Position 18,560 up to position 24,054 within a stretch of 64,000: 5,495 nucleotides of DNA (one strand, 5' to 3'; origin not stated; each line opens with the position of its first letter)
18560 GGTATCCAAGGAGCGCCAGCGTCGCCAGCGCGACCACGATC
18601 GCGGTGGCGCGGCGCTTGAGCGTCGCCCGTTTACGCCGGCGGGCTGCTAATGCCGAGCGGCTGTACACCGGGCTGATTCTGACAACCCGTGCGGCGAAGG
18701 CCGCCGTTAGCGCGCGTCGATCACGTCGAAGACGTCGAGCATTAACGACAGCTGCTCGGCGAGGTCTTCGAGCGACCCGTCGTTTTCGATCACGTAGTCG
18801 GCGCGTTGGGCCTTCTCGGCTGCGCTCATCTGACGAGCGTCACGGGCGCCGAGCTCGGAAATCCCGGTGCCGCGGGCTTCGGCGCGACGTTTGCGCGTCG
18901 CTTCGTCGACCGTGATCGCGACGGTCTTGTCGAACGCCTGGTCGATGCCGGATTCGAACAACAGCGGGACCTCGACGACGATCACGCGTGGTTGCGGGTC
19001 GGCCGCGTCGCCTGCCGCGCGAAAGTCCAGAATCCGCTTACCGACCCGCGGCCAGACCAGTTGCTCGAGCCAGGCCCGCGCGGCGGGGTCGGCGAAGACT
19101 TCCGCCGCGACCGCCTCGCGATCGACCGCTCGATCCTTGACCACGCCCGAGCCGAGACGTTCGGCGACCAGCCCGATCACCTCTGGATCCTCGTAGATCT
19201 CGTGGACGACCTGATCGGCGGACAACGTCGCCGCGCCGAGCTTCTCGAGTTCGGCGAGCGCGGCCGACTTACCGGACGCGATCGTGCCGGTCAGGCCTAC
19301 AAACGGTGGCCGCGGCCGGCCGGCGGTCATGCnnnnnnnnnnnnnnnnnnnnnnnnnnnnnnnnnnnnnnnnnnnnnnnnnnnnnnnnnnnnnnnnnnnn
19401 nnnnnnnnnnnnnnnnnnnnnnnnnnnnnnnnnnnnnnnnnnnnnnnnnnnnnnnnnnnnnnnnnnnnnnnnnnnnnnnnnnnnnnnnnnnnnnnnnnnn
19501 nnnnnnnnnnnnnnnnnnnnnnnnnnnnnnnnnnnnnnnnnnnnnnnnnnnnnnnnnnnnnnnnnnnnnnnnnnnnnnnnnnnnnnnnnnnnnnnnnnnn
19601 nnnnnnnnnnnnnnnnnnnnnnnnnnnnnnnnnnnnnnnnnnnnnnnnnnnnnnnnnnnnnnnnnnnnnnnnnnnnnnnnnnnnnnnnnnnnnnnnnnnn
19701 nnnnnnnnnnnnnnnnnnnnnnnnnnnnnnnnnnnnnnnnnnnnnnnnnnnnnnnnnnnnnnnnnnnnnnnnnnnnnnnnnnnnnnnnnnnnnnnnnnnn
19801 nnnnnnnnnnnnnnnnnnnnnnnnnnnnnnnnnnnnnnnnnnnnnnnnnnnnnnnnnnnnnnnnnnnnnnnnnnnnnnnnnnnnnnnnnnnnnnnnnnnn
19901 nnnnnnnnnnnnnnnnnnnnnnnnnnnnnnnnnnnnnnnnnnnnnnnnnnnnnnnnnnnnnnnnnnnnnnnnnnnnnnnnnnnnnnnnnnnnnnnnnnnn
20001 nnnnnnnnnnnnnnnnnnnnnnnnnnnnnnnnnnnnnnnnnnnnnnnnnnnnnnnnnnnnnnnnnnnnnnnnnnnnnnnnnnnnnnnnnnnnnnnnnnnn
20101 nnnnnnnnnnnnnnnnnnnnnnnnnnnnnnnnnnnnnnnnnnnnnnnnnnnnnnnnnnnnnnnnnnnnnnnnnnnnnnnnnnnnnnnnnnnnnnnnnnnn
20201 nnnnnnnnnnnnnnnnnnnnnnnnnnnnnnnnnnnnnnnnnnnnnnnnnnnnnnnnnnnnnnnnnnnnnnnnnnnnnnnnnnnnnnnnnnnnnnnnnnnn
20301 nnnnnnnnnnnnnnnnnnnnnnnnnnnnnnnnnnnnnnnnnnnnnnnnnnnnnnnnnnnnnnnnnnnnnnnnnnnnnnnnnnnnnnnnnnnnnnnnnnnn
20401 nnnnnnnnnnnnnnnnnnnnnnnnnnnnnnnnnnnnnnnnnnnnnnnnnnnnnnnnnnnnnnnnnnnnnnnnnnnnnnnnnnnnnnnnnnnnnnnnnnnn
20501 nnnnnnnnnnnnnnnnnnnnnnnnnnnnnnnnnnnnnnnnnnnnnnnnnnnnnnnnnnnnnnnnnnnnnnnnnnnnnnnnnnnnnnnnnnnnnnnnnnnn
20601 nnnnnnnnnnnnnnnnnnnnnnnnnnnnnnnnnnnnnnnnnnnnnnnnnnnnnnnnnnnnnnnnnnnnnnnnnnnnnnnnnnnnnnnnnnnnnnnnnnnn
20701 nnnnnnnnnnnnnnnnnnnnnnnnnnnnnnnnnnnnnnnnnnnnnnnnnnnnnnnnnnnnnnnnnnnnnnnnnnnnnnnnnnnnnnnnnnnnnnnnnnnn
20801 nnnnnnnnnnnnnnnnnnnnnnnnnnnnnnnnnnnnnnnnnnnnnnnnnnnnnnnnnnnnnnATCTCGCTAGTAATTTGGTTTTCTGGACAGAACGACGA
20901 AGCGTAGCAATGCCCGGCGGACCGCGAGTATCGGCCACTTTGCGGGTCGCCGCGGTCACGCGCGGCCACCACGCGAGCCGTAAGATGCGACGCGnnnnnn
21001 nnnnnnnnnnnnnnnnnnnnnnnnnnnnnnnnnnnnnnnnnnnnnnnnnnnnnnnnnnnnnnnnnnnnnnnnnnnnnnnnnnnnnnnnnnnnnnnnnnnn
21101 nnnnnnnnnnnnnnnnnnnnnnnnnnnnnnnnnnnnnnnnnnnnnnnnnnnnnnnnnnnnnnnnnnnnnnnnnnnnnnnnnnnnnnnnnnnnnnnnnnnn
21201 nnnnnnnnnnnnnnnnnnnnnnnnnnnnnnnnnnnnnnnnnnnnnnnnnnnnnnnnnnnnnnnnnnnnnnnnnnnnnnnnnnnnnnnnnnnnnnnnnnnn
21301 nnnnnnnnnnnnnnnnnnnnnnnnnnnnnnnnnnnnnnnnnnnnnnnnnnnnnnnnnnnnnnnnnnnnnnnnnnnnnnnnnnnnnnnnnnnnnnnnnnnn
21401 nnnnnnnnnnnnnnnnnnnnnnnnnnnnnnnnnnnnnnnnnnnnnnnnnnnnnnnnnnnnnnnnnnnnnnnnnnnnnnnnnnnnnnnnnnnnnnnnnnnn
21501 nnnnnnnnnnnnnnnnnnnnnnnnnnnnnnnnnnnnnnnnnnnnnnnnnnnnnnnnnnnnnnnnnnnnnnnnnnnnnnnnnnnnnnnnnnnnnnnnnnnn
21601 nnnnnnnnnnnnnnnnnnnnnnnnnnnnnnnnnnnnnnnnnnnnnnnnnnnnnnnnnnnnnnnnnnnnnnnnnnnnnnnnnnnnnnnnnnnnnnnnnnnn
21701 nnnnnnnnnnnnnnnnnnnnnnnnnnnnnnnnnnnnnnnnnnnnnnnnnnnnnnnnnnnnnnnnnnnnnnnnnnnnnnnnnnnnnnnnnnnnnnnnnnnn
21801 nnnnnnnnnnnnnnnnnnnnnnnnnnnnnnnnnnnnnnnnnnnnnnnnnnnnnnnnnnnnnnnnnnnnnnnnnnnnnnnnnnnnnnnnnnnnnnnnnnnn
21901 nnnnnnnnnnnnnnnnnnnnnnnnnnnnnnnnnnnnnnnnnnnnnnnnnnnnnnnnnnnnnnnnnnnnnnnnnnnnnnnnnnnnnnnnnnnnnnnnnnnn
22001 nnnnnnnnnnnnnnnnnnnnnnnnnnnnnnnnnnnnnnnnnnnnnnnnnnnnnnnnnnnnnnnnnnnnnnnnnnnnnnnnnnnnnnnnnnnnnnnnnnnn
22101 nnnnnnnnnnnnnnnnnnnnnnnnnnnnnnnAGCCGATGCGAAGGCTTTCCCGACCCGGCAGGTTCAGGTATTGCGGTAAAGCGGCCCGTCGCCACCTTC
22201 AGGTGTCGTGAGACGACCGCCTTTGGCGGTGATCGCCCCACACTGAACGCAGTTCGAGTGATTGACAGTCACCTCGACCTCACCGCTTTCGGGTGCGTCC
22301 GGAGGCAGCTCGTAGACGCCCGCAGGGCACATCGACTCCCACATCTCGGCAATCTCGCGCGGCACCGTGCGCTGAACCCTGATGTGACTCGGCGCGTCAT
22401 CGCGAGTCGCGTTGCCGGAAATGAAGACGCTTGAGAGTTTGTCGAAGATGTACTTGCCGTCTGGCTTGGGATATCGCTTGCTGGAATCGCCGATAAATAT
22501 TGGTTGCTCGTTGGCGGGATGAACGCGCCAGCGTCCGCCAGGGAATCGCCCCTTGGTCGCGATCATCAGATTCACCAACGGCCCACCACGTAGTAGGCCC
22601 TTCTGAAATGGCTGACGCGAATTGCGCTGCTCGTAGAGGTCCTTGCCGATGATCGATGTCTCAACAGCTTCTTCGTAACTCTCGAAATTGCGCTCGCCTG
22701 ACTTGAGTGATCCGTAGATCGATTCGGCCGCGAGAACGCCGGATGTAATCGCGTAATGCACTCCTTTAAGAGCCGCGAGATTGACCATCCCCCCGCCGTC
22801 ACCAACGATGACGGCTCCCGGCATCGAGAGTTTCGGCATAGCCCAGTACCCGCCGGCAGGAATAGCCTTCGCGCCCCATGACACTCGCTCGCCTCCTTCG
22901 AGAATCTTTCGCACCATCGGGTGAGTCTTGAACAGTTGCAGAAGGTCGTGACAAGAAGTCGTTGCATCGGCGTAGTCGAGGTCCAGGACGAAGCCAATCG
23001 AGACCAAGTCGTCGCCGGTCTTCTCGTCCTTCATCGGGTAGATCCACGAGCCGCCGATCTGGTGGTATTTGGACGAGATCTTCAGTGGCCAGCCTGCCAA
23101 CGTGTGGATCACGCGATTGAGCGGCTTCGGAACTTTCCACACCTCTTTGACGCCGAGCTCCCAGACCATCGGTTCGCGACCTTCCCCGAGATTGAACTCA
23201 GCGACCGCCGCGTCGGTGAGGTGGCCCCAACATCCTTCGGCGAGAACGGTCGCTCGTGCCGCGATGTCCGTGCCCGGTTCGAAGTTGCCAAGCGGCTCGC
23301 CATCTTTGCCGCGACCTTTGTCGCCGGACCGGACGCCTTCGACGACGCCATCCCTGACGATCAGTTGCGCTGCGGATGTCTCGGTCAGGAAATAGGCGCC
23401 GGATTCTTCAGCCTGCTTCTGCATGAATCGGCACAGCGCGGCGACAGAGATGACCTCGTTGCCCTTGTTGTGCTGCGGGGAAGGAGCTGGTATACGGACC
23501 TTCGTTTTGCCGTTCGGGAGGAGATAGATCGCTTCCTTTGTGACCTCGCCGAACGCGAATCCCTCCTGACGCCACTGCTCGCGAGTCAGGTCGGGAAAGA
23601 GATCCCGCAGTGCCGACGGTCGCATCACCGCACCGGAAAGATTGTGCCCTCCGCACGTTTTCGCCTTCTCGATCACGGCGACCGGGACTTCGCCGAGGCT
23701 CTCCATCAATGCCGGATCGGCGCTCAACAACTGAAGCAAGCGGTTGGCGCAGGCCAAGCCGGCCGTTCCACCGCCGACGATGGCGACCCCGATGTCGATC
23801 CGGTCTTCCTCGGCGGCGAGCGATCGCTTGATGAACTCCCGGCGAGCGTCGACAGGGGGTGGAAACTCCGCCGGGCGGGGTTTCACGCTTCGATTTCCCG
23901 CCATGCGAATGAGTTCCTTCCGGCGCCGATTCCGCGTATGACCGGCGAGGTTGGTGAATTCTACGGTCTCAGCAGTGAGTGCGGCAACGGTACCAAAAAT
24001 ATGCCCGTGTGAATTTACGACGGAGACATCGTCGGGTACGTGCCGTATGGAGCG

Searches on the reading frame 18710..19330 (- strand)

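Call 57: search_protein_families(library=pfam, proteins=[window:18710-19330:-], max_evalue=0.00001)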
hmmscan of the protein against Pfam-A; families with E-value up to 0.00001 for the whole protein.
window:18710-19330:- (207 aa): 1 family
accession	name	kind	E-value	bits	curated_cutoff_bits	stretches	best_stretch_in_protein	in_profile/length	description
PF01121.26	CoaE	-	1.4e-32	113.2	27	1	10-189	2-180/180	Dephospho-CoA kinase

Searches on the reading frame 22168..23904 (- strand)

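Call 4: search_protein_families(library=pfam, proteins=[window:22168-23904:-], max_evalue=0.01)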
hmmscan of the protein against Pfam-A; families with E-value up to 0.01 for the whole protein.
window:22168-23904:- (579 aa): 7 families
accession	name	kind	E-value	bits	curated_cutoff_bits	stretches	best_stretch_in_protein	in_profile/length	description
PF21162.3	ETFQO_UQ-bd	-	2.7e-23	82.8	27.7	1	249-348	2-96/96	ETF-QO, ubiquinone-binding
PF05187.19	Fer4_ETF_QO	-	1.4e-13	51.4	24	1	484-576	2-103/104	Electron transfer flavoprotein-ubiquinone oxidoreductase, 4Fe-4S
PF01266.30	DAO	-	2.5e-08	34.3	27.9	1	150-231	144-210/353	FAD dependent oxidoreductase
PF00890.30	FAD_binding_2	-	3.9e-08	33.3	20.4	1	120-232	108-207/414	FAD binding domain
PF13450.12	NAD_binding_8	-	0.0013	19.4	21.9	1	42-88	1-35/68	NAD(P)-binding Rossmann-like domain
PF07992.20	Pyr_redox_2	-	0.0033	17.3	26.1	1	40-84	3-46/291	Pyridine nucleotide-disulphide oxidoreductase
PF12838.12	Fer4_7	-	0.0036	18.2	27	1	524-557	10-43/52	4Fe-4S dicluster domain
